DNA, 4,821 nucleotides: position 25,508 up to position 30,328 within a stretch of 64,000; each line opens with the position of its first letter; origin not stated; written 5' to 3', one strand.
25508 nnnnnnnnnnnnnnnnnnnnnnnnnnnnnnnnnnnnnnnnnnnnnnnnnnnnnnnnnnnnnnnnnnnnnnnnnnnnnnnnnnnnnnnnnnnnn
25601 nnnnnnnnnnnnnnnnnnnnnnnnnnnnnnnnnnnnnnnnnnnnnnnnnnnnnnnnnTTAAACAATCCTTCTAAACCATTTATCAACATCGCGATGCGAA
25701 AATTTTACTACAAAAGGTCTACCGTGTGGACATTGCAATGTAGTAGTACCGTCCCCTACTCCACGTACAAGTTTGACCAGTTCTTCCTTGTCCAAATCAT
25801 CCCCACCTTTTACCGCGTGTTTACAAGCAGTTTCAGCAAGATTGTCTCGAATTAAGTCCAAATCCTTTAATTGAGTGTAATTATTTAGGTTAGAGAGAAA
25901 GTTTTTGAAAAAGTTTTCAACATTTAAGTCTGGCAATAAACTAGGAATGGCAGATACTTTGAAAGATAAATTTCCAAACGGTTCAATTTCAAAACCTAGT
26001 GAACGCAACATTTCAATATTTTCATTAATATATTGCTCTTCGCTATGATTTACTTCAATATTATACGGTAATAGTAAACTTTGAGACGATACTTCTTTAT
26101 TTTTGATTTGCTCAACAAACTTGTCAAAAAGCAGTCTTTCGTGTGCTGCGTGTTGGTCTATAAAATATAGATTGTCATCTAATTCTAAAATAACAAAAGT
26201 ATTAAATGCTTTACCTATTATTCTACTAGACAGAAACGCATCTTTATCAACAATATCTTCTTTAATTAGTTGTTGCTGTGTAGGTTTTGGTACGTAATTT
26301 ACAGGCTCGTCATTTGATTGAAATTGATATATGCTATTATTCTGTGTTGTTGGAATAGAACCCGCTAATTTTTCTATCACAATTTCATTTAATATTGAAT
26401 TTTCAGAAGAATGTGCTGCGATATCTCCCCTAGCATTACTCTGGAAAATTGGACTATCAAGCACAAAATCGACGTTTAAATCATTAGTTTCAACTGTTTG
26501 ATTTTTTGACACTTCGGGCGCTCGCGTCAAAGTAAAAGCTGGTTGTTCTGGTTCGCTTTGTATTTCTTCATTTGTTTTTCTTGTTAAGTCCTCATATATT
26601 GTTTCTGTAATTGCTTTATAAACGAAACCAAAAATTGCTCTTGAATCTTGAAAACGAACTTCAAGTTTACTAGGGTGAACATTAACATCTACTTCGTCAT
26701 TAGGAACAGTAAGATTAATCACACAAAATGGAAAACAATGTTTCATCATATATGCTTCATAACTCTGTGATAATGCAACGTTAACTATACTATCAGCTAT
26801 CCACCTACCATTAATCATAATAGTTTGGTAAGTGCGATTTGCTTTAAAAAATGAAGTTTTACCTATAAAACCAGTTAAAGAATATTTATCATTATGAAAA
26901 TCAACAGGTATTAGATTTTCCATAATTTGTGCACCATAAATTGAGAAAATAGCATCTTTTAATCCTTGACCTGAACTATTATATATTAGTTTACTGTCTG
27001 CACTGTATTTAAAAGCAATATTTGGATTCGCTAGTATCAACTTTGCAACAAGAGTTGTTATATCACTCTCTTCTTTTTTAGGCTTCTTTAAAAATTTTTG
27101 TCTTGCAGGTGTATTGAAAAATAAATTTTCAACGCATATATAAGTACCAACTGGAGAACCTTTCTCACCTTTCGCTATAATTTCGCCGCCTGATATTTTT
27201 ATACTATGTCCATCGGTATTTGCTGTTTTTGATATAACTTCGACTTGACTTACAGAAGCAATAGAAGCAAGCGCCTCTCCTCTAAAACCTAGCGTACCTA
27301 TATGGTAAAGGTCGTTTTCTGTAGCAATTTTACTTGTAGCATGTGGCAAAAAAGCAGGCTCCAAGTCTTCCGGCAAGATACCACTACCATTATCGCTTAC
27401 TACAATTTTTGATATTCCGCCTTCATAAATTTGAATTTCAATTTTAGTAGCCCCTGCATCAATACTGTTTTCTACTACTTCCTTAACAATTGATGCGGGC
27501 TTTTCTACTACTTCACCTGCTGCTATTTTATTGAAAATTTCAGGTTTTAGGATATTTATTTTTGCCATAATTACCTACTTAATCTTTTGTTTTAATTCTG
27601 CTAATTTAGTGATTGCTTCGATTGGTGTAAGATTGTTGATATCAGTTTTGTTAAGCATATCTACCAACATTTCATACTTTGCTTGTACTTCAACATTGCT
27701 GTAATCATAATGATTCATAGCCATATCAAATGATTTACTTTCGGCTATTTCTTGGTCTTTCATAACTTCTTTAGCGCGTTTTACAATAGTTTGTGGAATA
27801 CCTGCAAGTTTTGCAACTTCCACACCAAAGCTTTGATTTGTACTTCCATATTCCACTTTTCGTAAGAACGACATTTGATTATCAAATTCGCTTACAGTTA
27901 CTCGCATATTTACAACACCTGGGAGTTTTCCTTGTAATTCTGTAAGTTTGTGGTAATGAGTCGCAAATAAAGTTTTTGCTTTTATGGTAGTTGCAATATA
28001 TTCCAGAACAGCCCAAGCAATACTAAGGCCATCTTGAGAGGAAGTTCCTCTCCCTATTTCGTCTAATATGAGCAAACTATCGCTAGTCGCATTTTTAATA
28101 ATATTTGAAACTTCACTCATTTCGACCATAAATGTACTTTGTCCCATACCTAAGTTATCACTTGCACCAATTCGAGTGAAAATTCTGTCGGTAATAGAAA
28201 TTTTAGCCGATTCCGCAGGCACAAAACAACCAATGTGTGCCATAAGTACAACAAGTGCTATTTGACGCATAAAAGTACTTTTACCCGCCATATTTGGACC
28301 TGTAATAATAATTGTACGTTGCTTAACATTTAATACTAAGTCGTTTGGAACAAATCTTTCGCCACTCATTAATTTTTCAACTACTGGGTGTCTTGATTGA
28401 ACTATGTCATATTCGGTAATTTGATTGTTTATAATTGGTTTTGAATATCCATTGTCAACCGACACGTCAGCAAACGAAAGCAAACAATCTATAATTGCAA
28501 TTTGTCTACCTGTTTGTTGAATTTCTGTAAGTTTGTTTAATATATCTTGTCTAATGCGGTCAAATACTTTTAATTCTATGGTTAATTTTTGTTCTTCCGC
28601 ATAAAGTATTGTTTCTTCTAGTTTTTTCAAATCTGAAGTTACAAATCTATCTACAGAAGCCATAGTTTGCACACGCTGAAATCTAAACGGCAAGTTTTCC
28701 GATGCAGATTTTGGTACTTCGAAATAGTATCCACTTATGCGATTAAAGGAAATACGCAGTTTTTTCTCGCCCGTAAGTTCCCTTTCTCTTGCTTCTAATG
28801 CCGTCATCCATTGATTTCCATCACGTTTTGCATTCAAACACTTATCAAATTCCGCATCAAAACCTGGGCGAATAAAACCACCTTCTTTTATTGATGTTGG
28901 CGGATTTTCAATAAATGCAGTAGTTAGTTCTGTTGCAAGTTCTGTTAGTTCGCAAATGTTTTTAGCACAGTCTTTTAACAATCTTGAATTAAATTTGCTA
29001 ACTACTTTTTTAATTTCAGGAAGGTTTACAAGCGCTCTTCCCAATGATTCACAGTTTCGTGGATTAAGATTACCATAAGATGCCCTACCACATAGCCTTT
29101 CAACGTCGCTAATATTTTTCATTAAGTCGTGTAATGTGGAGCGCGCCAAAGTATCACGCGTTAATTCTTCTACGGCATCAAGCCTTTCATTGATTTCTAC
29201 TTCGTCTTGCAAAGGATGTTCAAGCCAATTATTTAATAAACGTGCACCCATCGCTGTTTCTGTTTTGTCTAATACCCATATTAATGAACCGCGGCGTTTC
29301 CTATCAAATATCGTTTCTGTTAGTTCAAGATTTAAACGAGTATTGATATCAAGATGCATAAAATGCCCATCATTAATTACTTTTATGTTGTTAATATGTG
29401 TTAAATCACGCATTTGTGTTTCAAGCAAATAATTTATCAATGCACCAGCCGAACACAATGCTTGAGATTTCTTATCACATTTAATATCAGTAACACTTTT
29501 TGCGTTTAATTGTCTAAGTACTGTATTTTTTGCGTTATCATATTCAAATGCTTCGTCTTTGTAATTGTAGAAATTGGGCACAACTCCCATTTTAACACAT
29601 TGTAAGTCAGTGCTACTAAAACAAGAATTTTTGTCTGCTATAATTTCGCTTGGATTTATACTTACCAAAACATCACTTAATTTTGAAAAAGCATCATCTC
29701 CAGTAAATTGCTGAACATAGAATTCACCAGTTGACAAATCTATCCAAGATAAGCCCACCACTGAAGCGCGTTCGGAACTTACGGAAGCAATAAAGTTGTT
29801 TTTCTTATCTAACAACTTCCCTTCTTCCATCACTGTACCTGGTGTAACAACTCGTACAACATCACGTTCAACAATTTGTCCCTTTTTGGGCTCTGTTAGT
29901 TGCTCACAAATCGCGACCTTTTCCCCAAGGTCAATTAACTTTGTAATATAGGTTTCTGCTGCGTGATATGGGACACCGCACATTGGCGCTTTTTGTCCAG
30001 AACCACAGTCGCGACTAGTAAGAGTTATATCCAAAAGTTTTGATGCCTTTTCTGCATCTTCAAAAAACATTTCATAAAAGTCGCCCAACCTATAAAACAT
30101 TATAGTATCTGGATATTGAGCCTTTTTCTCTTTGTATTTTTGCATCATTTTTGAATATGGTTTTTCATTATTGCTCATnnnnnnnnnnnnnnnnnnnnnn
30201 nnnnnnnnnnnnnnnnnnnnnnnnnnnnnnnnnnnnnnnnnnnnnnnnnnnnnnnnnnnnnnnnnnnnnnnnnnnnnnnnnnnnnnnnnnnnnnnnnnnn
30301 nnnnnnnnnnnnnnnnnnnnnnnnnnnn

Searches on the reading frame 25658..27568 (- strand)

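Call 41: search_protein_families(library=pfam, proteins=[window:25658-27568:-], max_evalue=0.00001)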
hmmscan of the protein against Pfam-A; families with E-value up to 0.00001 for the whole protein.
window:25658-27568:- (636 aa): 4 families
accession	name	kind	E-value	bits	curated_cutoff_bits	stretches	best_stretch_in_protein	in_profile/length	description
PF08676.16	MutL_C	-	1.4e-35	122.5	25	1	452-592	2-142/142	MutL C terminal dimerisation domain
PF01119.25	DNA_mis_repair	-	2e-35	121.4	26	1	209-323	3-117/119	DNA mismatch repair protein, C-terminal domain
PF13589.12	HATPase_c_3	-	9.7e-15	55.2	25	1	25-120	4-99/137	Histidine kinase-, DNA gyrase B-, and HSP90-like ATPase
PF02518.31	HATPase_c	-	1.3e-06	29.3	26.4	1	25-78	7-63/111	Histidine kinase-, DNA gyrase B-, and HSP90-like ATPase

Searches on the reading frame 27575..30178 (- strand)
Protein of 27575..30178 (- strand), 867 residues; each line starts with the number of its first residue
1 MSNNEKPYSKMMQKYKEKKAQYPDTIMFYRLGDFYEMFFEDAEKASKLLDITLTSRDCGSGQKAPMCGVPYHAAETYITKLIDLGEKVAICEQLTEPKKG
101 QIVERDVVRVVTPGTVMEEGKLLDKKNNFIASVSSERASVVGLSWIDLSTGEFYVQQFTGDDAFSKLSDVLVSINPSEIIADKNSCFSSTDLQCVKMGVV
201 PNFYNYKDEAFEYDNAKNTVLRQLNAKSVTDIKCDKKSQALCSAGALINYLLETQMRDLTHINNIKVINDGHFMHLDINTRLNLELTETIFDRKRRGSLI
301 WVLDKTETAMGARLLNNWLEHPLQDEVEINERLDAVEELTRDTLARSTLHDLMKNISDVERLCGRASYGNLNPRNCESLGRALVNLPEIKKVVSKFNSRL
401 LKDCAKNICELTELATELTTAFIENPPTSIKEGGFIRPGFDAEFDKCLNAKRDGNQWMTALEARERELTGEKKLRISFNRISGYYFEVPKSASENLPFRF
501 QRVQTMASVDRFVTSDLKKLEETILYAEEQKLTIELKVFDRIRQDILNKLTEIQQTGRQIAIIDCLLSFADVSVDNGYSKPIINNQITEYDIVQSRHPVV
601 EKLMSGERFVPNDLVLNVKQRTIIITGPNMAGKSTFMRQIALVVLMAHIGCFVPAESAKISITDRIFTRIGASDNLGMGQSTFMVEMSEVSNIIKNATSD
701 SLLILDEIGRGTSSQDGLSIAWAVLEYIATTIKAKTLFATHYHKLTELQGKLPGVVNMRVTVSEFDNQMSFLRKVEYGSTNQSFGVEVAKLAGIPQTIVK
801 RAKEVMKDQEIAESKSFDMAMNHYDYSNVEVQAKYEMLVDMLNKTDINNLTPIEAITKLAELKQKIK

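Call 41: search_protein_families(library=pfam, proteins=[window:27575-30178:-], max_evalue=0.00001)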
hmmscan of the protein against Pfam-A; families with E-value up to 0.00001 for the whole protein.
window:27575-30178:- (867 aa): 5 families
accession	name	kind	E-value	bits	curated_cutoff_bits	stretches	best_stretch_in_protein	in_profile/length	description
PF00488.27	MutS_V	-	2.2e-84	282.6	30.2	1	623-808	1-186/188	MutS domain V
PF05192.23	MutS_III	-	6.6e-50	170.6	34.1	1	279-570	1-194/194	MutS domain III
PF01624.25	MutS_I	-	1.1e-41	142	20.6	1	11-119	3-112/113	MutS domain I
PF05188.22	MutS_II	-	1.2e-26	94.1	25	1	128-262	1-132/133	MutS domain II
PF05190.23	MutS_IV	-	1.9e-21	76.6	22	1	439-529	1-91/92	MutS family domain IV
